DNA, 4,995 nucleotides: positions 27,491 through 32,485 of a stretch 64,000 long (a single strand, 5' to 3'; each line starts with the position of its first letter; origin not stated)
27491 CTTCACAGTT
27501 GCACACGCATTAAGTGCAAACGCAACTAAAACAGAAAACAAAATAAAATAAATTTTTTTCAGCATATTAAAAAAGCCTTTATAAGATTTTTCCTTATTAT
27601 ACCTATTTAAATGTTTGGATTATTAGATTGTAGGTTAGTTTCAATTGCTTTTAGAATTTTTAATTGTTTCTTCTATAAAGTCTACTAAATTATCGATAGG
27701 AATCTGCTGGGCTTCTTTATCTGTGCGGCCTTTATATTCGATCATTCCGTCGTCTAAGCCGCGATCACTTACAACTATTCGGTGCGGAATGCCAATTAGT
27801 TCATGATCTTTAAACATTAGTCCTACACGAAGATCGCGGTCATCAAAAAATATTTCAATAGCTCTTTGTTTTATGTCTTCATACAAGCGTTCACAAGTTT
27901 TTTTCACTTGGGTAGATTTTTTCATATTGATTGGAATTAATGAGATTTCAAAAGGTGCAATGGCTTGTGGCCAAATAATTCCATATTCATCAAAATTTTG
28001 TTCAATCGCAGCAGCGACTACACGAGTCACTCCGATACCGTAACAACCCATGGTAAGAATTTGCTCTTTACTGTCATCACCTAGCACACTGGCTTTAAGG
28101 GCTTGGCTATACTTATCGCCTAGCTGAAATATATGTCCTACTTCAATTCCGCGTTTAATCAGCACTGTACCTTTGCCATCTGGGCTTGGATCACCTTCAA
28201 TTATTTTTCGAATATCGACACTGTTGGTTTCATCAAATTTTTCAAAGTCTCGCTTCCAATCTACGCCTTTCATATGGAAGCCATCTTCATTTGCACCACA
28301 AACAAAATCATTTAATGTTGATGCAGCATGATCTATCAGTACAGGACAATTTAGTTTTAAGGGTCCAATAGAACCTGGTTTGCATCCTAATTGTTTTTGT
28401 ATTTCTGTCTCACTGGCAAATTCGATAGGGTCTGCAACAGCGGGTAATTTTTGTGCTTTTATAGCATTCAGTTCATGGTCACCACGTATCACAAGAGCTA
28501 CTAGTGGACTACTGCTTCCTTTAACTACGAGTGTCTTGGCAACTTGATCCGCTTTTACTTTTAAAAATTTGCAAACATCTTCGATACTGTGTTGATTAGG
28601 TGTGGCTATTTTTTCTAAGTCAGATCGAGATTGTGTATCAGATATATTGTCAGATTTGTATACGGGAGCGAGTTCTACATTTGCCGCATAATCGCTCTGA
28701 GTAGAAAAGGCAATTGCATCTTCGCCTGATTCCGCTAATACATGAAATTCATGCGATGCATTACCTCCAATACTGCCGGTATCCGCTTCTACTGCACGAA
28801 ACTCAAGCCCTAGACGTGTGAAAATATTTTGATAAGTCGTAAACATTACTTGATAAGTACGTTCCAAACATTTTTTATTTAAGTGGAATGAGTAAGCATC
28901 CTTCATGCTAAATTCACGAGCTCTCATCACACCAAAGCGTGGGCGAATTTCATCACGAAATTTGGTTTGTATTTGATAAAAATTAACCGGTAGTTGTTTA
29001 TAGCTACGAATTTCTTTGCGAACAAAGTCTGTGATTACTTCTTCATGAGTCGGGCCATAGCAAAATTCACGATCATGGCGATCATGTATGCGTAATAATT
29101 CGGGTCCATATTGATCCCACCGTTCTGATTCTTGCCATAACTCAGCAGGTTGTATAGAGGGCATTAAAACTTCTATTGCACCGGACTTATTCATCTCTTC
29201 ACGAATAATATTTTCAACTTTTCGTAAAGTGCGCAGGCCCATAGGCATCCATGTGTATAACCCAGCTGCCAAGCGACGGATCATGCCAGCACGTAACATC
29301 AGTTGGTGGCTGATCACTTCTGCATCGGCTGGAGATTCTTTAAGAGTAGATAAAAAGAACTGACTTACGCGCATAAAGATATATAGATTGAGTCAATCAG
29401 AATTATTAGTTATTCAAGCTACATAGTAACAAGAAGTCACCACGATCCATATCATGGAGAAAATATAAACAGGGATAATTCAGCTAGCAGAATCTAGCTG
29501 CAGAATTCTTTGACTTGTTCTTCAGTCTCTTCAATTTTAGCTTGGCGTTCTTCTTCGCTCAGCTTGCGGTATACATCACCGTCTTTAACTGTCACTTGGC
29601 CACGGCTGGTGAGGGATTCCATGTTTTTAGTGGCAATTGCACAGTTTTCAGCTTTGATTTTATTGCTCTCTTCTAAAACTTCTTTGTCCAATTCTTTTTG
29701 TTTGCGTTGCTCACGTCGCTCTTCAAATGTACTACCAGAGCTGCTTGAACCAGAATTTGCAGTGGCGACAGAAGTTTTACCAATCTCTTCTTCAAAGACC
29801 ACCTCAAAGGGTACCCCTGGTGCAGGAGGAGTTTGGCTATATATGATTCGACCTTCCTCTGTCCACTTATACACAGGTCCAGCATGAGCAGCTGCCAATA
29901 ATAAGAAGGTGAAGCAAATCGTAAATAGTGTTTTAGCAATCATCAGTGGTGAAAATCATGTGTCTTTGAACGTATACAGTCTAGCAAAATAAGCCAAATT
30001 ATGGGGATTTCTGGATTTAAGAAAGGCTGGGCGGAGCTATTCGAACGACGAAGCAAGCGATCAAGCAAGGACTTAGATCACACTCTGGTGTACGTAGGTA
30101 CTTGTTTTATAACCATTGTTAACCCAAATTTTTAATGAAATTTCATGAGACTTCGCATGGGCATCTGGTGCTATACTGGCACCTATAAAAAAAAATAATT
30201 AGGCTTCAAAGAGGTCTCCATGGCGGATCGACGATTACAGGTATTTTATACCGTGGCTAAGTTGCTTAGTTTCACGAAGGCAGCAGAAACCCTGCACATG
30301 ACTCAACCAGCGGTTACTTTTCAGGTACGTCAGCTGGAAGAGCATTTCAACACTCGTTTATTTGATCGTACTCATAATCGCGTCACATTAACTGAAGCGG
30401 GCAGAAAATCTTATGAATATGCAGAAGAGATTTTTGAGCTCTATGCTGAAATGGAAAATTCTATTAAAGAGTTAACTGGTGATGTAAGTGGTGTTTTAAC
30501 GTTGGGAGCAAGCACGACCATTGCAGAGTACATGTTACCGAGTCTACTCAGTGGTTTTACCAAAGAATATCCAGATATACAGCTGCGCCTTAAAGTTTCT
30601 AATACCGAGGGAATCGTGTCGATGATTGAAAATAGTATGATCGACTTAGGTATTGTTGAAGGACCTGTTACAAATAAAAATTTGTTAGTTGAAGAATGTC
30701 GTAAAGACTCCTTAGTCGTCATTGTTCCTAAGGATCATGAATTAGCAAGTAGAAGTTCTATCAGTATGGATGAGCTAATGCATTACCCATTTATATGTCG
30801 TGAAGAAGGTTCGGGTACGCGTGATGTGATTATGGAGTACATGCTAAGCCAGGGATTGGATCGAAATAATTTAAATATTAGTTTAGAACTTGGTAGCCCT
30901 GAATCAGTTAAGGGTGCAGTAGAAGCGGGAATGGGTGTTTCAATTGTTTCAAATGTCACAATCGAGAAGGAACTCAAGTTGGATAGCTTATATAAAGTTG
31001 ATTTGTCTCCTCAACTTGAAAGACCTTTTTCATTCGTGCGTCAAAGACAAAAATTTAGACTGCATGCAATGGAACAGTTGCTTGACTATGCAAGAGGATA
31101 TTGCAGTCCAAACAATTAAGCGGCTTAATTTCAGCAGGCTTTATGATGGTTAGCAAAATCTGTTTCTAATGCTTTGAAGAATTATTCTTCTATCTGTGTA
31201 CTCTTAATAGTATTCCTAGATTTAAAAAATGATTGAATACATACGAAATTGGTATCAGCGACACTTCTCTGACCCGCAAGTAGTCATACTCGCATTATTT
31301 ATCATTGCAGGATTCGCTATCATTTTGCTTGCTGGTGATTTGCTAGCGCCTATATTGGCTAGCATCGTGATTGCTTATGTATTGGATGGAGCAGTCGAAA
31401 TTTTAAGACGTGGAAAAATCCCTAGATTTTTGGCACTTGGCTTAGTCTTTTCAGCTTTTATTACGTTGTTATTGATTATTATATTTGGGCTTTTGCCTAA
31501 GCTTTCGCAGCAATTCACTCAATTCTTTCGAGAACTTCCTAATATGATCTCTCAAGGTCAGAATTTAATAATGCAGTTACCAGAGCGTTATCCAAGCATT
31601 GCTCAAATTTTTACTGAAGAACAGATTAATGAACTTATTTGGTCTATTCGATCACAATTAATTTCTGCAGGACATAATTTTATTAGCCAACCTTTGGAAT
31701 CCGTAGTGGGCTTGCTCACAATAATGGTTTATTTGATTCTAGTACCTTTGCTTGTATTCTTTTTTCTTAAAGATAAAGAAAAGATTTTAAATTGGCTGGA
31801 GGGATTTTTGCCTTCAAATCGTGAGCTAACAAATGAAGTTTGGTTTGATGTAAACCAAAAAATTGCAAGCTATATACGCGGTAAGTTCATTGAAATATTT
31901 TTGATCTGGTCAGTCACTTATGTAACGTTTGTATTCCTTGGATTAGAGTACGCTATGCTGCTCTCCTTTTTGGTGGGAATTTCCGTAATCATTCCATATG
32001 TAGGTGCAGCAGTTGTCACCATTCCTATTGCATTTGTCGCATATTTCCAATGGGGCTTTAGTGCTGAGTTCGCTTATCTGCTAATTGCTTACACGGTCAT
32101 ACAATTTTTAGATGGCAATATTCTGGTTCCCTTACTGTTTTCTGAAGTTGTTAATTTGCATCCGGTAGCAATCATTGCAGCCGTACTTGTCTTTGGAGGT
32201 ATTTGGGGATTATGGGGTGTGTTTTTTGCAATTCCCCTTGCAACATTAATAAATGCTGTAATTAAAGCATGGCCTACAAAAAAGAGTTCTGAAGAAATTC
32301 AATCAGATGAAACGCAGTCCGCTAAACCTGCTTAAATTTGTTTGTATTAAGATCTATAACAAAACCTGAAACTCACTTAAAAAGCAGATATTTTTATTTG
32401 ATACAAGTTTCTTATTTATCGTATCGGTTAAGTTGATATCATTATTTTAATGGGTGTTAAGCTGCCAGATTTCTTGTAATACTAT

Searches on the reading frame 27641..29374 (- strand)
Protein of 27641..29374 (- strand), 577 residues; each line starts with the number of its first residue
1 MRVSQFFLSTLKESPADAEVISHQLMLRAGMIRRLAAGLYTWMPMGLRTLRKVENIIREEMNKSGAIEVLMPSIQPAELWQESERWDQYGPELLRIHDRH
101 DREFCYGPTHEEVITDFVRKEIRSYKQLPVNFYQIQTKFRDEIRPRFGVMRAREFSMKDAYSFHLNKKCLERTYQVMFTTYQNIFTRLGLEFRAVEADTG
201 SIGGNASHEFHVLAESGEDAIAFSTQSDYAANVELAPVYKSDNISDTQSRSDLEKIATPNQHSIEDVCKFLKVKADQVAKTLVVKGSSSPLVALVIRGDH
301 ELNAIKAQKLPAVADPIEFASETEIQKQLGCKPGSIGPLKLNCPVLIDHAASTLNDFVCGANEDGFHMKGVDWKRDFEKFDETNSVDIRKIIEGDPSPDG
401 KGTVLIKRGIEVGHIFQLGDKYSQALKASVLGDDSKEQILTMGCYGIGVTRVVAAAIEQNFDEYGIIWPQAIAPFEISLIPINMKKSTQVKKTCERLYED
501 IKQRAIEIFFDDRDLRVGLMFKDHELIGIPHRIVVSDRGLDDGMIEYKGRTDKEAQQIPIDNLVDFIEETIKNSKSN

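Call 86: search_protein_families(library=pfam, proteins=[window:27641-29374:-], max_evalue=1e-8)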
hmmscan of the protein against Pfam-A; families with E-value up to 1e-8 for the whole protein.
window:27641-29374:- (577 aa): 3 families
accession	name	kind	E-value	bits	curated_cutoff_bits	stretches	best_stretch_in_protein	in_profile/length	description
PF00587.30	tRNA-synt_2b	-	3.4e-35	122.1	29.3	1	96-460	3-179/179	tRNA synthetase class II core domain (G, H, P, S and T)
PF04073.20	tRNA_edit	-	5.7e-27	94.7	25.5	1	258-373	1-118/123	Aminoacyl-tRNA editing domain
PF03129.25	HGTP_anticodon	-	5.6e-16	58.9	21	1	478-569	3-93/94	Anticodon binding domain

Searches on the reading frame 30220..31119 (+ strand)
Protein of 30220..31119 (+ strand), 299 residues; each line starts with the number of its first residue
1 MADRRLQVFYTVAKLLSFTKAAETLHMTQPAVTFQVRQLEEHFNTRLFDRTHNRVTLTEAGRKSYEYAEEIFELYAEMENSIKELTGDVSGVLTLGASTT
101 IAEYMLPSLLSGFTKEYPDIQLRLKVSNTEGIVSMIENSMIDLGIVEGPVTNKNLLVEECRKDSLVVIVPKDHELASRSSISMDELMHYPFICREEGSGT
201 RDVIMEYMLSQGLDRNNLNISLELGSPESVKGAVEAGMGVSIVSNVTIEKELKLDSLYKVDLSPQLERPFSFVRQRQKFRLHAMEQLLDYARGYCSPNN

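Call 86: search_protein_families(library=pfam, proteins=[window:30220-31119:+], max_evalue=1e-8)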
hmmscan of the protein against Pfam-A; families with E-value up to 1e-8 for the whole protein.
window:30220-31119:+ (299 aa): 2 families
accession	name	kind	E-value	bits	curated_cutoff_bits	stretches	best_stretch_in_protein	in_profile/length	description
PF03466.25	LysR_substrate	-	9.5e-49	166.1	28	1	88-294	3-207/209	LysR substrate binding domain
PF00126.33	HTH_1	-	5.3e-23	81.2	26.6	1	4-62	2-60/60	Bacterial regulatory helix-turn-helix protein, lysR family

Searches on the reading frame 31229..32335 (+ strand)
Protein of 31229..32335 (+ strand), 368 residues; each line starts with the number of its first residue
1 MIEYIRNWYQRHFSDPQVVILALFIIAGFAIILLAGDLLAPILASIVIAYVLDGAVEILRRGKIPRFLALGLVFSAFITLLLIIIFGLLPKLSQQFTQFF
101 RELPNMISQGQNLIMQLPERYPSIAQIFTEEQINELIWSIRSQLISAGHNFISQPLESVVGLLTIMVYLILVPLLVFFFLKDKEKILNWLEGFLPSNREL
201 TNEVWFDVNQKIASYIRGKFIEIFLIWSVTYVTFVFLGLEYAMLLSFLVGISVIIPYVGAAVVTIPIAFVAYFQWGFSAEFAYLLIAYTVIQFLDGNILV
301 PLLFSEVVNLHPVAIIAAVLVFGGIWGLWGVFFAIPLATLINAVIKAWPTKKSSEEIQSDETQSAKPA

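Call 86: search_protein_families(library=pfam, proteins=[window:31229-32335:+], max_evalue=1e-8)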
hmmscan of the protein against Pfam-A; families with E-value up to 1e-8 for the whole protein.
window:31229-32335:+ (368 aa): 1 family
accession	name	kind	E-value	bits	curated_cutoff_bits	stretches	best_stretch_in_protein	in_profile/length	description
PF01594.21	AI-2E_transport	-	6.5e-70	236.3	34.3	1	19-348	2-326/327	AI-2E family transporter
